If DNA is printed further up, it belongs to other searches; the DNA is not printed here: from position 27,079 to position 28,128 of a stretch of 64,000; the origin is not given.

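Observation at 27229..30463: Lower-GC operon of three overlapping genes with unknown function (island 1)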

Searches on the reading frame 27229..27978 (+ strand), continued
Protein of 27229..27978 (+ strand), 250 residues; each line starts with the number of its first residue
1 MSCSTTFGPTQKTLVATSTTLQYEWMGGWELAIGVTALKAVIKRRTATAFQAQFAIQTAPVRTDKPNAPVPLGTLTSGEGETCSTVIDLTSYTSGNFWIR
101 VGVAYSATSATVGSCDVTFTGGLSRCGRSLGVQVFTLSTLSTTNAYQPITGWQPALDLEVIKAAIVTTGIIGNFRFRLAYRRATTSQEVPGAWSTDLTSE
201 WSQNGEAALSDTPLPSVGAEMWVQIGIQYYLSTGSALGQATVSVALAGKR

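Call 54: find_related_loci(query=A1, collection=metagenome_contigs, flank=10000)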
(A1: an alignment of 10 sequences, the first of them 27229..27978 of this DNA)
Query A1 (250 aa) in metagenome_contigs; peptide patterns used: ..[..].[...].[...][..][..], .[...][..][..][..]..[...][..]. (x = any residue, [..] = any of these).
86 stretches matched a pattern; 9 encode a relative of the query (tblastn E <= 1e-3); 9 distinct loci.
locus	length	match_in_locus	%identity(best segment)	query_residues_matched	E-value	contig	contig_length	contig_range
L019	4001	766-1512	66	1-250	2e-108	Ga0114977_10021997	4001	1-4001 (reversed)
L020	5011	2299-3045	40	1-250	1e-53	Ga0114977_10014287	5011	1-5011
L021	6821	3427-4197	38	1-250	3e-45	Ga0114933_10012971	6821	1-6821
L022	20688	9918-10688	39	1-250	2e-44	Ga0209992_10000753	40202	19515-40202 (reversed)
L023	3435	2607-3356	40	1-243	1e-43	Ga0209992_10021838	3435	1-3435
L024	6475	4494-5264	38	1-250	7e-43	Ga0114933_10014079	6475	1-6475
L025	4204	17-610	44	53-243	3e-38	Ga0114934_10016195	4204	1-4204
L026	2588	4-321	46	144-250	5e-23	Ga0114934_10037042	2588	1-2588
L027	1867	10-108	46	216-250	9e-5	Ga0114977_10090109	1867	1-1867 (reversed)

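Call 59: search_protein_families(library=pfam, proteins=[L020:3053-4243:+, L020:4233-4802:+, L017:5021-6313:+, L017:6313-6894:+, L024:5270-6373:+, L016:4914-6119:+, L025:628-1797:+, L022:10881-13694:+, L003:10598-11260:+], max_evalue=1)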
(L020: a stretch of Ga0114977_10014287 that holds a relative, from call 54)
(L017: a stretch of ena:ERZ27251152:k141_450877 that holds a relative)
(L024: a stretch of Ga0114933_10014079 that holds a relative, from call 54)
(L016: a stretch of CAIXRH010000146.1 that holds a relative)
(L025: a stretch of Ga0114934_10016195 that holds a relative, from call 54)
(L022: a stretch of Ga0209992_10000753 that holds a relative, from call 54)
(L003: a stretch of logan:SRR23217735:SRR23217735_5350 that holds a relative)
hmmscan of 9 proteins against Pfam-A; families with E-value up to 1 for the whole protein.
L020:3053-4243:+ (397 aa): 0 families

L020:4233-4802:+ (190 aa): 0 families

L017:5021-6313:+ (431 aa): 0 families

L017:6313-6894:+ (194 aa): 1 family
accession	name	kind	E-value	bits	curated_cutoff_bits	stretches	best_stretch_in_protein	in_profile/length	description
PF04706.18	Dickkopf_N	-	1.5e-06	28.9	25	1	83-131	2-51/51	Dickkopf N-terminal cysteine-rich region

L024:5270-6373:+ (368 aa): 1 family
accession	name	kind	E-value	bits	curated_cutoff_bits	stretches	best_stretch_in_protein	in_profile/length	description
PF08325.16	WLM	-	0.0073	16.8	26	1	287-312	77-102/190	WLM domain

L016:4914-6119:+ (402 aa): 0 families

L025:628-1797:+ (390 aa): 0 families

L022:10881-13694:+ (938 aa): 4 families
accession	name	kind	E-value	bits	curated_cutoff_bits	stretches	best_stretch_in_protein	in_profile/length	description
PF01839.29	FG-GAP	-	1.3e-33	114.7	22.1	7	636-674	1-37/37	FG-GAP repeat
PF14312.12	FG-GAP_2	-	5.1e-22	78.3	23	5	623-674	5-49/49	FG-GAP repeat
PF13517.12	FG-GAP_3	-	1.2e-16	61.4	26.9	4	645-719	1-60/61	FG-GAP-like repeat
PF11617.13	Cu-binding_MopE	-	2.4e-16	60.1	27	2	790-818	1-29/30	Putative metal-binding motif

L003:10598-11260:+ (221 aa): 0 families

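Call 67: search_protein_families(library=padloc, proteins=[window:27229-27978:+, L020:3053-4243:+, L017:5021-6313:+, L016:4914-6119:+, L025:628-1797:+, L003:10598-11260:+], max_evalue=1)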
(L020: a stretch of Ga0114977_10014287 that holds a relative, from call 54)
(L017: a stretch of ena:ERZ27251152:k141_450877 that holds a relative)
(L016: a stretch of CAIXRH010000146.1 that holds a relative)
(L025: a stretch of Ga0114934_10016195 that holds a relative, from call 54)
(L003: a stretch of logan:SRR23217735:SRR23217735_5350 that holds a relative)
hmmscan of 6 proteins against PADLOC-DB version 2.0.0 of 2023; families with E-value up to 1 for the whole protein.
window:27229-27978:+ (250 aa): 0 families

L020:3053-4243:+ (397 aa): 0 families

L017:5021-6313:+ (431 aa): 0 families

L016:4914-6119:+ (402 aa): 0 families

L025:628-1797:+ (390 aa): 0 families

L003:10598-11260:+ (221 aa): 0 families
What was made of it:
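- There is no hit to 5,027 PADLOC models (call 67).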

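Call 68: search_protein_families(library=phrogs, proteins=[window:27229-27978:+, L020:3053-4243:+, L017:5021-6313:+, L016:4914-6119:+, L025:628-1797:+, L003:10598-11260:+], max_evalue=1)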
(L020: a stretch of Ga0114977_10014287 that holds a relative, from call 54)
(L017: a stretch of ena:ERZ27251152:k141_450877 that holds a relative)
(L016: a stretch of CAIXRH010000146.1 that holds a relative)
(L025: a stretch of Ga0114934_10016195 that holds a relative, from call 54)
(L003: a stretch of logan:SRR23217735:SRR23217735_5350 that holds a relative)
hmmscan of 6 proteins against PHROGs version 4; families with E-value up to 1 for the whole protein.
window:27229-27978:+ (250 aa): 1 family
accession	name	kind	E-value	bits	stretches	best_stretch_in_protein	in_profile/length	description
phrog_30664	-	unknown function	0.47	10.8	1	154-207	95-144/233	-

L020:3053-4243:+ (397 aa): 0 families

L017:5021-6313:+ (431 aa): 1 family
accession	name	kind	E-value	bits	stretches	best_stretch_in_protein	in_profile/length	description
phrog_19892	-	unknown function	0.59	11.2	0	67-107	24-64/139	-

L016:4914-6119:+ (402 aa): 0 families

L025:628-1797:+ (390 aa): 0 families

L003:10598-11260:+ (221 aa): 0 families

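Call 73: search_protein_families(library=pfam, proteins=[P0101, P0107, P0098, P0068, P0038, P0045, P0044, P0077, P0020, P0150], max_evalue=0.1)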
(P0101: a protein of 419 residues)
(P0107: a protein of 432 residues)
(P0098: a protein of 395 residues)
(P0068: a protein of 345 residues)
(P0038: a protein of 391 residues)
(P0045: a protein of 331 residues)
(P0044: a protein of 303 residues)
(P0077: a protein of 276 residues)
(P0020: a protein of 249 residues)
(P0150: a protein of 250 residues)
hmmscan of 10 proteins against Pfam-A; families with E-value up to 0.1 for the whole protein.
P0101 (419 aa): 0 families

P0107 (432 aa): 0 families

P0098 (395 aa): 0 families

P0068 (345 aa): 1 family
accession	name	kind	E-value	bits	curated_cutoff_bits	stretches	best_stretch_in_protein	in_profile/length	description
PF10742.14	DUF2555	-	0.043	14.1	25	1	7-32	12-37/55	Protein of unknown function (DUF2555)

P0038 (391 aa): 0 families

P0045 (331 aa): 0 families

P0044 (303 aa): 1 family
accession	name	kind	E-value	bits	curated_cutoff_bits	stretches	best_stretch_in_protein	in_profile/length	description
PF12270.13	Cyt_c_ox_IV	-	0.019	15.5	26.9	0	58-143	16-97/132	Cytochrome c oxidase subunit IV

P0077 (276 aa): 2 families
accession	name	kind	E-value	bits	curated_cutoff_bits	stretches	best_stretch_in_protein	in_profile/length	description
PF03771.21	SPDY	-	0.047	14.1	25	0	185-214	18-43/61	Domain of unknown function (DUF317)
PF11870.13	LutB_C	-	0.091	13.6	26.8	0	37-75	11-49/88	Lactate utilisation protein B, C-terminal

P0020 (249 aa): 1 family
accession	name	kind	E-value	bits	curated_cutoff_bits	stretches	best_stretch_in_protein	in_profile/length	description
PF06462.18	Hyd_WA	-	0.1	12.9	21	0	221-235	11-25/30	Propeller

P0150 (250 aa): 0 families

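Call 74: find_encoding_contigs(protein=P0107, flank=8000, max_places=3)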
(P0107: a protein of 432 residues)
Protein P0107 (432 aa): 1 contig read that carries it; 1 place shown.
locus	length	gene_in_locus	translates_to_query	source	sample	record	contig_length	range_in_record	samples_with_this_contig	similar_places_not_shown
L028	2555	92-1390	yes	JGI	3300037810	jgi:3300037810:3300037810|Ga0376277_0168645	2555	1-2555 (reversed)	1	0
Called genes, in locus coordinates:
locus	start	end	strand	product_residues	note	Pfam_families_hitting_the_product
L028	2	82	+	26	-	?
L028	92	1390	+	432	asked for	-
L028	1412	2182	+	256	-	-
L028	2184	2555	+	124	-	?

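Call 83: find_encoding_contigs(protein=P0056, flank=8000, max_places=3)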
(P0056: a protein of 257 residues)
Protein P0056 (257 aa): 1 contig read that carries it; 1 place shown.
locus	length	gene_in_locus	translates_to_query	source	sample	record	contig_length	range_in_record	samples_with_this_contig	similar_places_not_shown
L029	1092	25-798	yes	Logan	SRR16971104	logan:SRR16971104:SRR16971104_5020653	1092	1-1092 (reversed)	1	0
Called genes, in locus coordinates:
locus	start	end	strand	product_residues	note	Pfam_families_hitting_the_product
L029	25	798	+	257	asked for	-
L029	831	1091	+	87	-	?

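Call 84: find_encoding_contigs(protein=P0063, flank=8000, max_places=3)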
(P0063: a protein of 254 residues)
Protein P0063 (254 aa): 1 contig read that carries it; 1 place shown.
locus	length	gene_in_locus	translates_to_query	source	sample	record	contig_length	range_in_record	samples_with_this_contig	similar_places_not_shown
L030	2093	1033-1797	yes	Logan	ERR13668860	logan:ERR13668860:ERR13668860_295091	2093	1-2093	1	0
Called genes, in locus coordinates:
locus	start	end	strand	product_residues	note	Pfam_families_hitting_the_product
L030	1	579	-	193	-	?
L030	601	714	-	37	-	-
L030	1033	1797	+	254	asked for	-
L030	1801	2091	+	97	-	?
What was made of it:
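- Tried and rejected: The look-ups mostly returned 1-2.5-kb contigs (calls 74, 83, 84).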

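Call 91: find_related_loci(query=A6, collection=viral_contigs, flank=8000)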
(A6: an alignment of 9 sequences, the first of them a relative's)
Query A6 (258 aa) in viral_contigs; peptide patterns used: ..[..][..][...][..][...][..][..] (x = any residue, [..] = any of these).
1 stretches matched a pattern, but none encodes a relative of the query by tblastn (E <= 1e-3).

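Call 92: search_dna_similar(query=window:27229-27978:+, collection=plasmids, mode=protein, max_evalue=0.001, max_rows=15)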
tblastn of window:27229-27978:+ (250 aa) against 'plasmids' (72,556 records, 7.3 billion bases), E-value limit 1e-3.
No match.

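Call 93: search_dna_similar(query=window:27229-27978:+, collection=phages, mode=protein, max_evalue=0.001, max_rows=15)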
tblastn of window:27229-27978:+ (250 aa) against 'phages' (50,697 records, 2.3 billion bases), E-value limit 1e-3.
No match.

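Call 101: search_solved_structures(query=L017:5021-6313:+, max_evalue=1)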
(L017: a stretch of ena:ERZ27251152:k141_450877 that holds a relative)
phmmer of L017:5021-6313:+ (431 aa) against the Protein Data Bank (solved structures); distinct sequences matched with E-value up to 1: 0.

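Call 102: search_solved_structures(query=L020:3053-4243:+, max_evalue=1)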
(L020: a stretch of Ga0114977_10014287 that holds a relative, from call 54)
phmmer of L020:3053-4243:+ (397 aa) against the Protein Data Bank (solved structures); distinct sequences matched with E-value up to 1: 4.
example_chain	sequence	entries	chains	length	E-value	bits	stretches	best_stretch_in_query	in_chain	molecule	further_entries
7bqq_A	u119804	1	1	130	0.29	13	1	14-62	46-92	Gogy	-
5t69_A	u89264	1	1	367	0.44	12.4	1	93-162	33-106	Putative serine protease HhoA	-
5t63_A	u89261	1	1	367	0.44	12.4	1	93-162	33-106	Putative serine protease HhoA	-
5b6l_A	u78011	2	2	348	0.54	12.1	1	93-162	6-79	Putative serine protease HhoA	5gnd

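Call 103: search_solved_structures(query=L016:4914-6119:+, max_evalue=1)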
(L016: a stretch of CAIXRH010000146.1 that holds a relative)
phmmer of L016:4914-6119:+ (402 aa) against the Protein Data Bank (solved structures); distinct sequences matched with E-value up to 1: 1.
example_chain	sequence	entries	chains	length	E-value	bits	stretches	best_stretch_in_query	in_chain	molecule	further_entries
7bqq_A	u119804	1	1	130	0.75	11.9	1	16-63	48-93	Gogy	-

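Call 106: search_protein_families(library=pfam, proteins=[L022:5291-6850:+, L022:6883-7632:+, L022:7563-8213:-, L022:8842-9741:+, L022:2785-4956:+, L022:8456-8731:+, L016:6119-6436:+], max_evalue=0.01)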
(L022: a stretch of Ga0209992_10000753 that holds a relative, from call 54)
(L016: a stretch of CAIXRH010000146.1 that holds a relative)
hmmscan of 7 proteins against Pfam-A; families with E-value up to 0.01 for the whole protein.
L022:5291-6850:+ (520 aa): 2 families
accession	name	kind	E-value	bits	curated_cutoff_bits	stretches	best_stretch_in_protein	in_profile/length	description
PF01839.29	FG-GAP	-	1.3e-14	54.1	22.1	3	482-512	7-36/37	FG-GAP repeat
PF13517.12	FG-GAP_3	-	2.5e-05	25.2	26.9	2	358-429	1-59/61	FG-GAP-like repeat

L022:6883-7632:+ (250 aa): 0 families

L022:7563-8213:- (216 aa): 0 families

L022:8842-9741:+ (300 aa): 2 families
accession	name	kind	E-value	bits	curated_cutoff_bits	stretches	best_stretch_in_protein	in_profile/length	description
PF01636.29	APH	-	2.2e-31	109.9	23.2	1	46-252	16-231/239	Phosphotransferase enzyme family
PF03881.20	Fructosamin_kin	-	0.00059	19.6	22.4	0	81-227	71-225/288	Fructosamine kinase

L022:2785-4956:+ (724 aa): 42 families (the best 25 are shown)
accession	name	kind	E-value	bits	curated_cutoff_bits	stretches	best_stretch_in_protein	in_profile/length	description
PF00437.27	T2SSE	-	4.4e-88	295.9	24.9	2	486-644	132-280/370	Type II/IV secretion system protein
PF13191.12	AAA_16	-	3e-11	44.6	32.6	2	115-201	14-85/167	AAA ATPase domain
PF13401.12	AAA_22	-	6.3e-11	43.1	27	2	496-532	5-43/130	AAA domain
PF01935.23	DUF87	-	4.9e-10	40.3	23.2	2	129-160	27-58/220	Helicase HerA, central domain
PF25199.1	nSTAND_NTPase5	-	5.8e-09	36.4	34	1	119-165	35-81/145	Novel STAND NTPase 5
PF13476.12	AAA_23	-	9.6e-09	36.6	27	1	122-145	16-39/201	AAA domain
PF13555.12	AAA_29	-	9.9e-09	35.3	27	1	124-145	20-42/61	P-loop containing region of AAA domain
PF01580.24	FtsK_SpoIIIE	-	2.2e-07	31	24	1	128-157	42-71/221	FtsK/SpoIIIE family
PF20720.3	nSTAND3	-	3.2e-07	30.6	27.2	1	116-166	10-57/155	Novel STAND NTPase 3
PF00005.33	ABC_tran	-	7.8e-07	30.2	25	0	127-154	13-40/137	ABC transporter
PF13245.12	AAA_19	-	1.2e-06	29.2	25.1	1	122-172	8-52/134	AAA domain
PF13604.12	AAA_30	-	6.2e-06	26.5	27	1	115-152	8-45/191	AAA domain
PF13671.12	AAA_33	-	1.4e-05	25.9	27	0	498-521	1-24/143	AAA domain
PF00448.28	SRP54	-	2.1e-05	24.7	22.7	0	499-558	4-57/196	SRP54-type protein, GTPase domain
PF13514.12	AAA_27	-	2.1e-05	24.7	22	0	485-518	15-48/206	AAA domain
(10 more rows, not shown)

L022:8456-8731:+ (92 aa): 0 families

L016:6119-6436:+ (106 aa): 0 families

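Call 109: list_cluster_members(proteins=[P0003, P0017, P0020, P0036, P0063, P0101, P0109, P0052, P0150, P0014])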
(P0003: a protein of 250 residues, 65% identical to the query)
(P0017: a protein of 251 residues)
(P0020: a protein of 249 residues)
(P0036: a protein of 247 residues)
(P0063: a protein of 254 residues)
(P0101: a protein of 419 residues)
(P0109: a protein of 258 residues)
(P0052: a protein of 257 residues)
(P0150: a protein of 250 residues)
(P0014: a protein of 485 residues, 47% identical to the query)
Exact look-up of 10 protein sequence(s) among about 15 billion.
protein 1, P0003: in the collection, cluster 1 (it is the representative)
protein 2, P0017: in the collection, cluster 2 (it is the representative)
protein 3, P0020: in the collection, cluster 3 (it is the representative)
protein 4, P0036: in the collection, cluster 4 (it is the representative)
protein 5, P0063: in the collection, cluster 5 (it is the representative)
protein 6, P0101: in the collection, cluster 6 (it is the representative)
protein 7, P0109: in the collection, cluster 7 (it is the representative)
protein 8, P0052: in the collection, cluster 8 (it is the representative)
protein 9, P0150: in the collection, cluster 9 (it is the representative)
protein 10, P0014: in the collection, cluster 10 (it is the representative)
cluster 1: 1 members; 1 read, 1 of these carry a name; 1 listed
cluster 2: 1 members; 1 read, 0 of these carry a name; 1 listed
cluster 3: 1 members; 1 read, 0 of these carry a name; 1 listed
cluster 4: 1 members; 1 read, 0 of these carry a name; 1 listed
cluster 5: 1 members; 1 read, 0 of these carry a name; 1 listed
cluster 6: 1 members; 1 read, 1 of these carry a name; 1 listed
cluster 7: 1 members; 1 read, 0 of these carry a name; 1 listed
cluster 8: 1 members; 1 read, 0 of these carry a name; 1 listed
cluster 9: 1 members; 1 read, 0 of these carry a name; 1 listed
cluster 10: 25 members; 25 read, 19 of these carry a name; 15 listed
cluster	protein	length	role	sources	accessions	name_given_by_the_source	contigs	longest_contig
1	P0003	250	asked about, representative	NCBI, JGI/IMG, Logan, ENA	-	hypothetical protein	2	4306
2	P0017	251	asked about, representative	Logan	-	-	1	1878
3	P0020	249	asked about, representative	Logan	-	-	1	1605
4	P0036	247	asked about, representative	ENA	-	-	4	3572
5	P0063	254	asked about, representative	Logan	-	-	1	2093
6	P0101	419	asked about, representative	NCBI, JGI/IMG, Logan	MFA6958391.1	MAG: hypothetical protein WC538_21195 [Thermoanaerobaculia bacterium] | hypothetical protein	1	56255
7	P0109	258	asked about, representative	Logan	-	-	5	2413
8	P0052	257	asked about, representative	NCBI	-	-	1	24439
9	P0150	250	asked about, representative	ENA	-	-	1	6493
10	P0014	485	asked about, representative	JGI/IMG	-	hypothetical protein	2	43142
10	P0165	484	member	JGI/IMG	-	hypothetical protein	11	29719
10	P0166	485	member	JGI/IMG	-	hypothetical protein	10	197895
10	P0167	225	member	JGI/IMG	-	hypothetical protein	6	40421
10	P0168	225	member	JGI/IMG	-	hypothetical protein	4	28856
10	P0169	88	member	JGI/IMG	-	hypothetical protein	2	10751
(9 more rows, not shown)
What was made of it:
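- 27229..27981 (+): g1: a 250-aa protein without a signal peptide. It is a tandem duplication of a ~123-aa beta-sandwich (jelly-roll-like) domain: domain 1 at about 27229-27600 and domain 2 at about 27601-27978. All members that carry a name are 'hypothetical', and one is from a Thermoanaerobaculia MAG (call 109).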
